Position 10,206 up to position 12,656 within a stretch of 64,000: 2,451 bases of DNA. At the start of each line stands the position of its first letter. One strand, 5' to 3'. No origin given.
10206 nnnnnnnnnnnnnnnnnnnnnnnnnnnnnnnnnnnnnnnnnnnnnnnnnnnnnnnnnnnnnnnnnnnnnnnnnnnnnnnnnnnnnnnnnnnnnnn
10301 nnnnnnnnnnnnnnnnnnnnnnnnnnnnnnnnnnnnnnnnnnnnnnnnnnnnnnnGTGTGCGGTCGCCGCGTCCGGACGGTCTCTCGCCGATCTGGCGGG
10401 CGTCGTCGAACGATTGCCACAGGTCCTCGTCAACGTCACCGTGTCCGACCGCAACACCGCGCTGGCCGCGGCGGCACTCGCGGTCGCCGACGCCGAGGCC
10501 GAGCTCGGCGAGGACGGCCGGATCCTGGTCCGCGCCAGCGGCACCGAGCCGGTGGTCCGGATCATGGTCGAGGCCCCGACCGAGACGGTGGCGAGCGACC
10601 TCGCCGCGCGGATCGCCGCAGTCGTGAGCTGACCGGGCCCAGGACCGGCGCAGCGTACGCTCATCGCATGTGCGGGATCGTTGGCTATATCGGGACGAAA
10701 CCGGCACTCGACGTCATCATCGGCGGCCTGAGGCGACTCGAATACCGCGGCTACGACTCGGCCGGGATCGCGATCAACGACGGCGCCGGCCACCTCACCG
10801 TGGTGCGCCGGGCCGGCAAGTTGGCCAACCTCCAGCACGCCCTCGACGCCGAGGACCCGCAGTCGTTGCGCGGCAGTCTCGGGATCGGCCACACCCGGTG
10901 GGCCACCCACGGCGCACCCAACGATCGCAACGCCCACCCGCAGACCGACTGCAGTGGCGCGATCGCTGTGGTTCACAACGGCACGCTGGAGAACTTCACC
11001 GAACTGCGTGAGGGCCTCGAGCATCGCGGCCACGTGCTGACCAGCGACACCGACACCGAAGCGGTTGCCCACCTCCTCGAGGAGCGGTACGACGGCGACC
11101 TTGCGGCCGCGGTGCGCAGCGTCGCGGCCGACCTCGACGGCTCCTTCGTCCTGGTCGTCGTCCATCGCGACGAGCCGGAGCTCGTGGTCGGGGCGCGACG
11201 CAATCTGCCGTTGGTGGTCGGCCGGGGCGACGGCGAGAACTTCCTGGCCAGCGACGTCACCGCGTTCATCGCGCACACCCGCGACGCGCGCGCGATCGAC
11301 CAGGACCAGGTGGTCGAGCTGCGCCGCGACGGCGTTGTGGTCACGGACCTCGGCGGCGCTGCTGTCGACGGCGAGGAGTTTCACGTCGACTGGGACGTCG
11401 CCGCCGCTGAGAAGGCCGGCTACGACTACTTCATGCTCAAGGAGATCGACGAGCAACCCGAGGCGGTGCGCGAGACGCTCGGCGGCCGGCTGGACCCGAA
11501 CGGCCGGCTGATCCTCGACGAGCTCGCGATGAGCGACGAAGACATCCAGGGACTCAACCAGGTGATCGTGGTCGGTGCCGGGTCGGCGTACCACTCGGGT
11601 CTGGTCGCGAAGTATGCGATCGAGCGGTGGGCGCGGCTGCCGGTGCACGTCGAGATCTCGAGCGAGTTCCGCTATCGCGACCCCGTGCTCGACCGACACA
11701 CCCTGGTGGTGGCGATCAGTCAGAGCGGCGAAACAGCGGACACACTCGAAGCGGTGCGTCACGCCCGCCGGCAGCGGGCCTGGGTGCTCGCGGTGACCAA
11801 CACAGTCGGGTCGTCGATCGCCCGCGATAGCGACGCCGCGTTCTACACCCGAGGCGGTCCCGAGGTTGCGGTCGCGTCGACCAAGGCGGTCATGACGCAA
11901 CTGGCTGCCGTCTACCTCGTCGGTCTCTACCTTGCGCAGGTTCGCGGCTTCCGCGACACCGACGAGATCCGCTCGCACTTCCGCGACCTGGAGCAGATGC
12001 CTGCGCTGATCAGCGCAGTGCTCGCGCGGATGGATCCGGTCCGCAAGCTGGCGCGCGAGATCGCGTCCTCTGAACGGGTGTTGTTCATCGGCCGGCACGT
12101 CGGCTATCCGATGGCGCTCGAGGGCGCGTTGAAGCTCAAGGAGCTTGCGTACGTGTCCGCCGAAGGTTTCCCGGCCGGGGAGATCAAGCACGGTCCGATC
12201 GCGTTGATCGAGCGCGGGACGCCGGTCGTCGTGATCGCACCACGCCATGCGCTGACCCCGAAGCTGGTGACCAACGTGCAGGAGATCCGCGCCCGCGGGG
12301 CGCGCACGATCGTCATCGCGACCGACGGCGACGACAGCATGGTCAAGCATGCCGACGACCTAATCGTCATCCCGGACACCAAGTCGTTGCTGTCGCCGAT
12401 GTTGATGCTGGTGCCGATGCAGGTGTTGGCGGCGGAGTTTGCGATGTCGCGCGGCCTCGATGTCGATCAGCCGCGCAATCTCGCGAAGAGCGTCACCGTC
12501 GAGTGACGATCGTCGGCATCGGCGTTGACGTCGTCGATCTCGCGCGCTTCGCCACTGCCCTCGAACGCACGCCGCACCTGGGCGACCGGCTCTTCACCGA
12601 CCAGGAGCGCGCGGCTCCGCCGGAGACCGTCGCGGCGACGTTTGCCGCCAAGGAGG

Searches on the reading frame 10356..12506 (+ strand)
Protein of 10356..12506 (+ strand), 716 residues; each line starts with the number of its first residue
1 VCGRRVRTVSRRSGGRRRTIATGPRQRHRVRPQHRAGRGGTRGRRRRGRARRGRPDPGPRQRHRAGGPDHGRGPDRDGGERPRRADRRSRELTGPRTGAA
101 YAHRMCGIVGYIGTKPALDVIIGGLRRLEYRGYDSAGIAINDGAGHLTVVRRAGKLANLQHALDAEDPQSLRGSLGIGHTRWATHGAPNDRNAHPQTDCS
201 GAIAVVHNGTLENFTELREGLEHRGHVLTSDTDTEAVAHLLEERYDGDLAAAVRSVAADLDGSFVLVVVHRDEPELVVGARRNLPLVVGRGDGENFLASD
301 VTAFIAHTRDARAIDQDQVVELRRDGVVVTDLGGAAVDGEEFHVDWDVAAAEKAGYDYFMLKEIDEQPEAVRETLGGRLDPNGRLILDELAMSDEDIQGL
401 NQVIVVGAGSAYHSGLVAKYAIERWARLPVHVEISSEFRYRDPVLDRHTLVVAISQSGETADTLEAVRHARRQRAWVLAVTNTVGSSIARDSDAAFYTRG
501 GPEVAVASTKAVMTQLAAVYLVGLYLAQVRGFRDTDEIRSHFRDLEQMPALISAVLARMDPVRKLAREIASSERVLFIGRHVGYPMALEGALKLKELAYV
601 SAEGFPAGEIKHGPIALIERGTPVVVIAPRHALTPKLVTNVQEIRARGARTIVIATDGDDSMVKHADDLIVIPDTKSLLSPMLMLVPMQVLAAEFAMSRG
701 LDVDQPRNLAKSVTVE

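Call 9: search_protein_families(library=pfam, proteins=[window:10356-12506:+], max_evalue=0.001)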
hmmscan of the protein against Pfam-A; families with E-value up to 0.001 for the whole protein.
window:10356-12506:+ (716 aa): 3 families
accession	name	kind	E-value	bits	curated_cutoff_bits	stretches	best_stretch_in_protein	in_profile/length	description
PF01380.27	SIS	-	2.7e-52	176.5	25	2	401-522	6-128/131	SIS domain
PF13522.11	GATase_6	-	4.8e-18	65.9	27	1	172-296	9-126/130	Glutamine amidotransferase domain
PF13537.11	GATase_7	-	1.6e-13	51.2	25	1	190-305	10-122/123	Glutamine amidotransferase domain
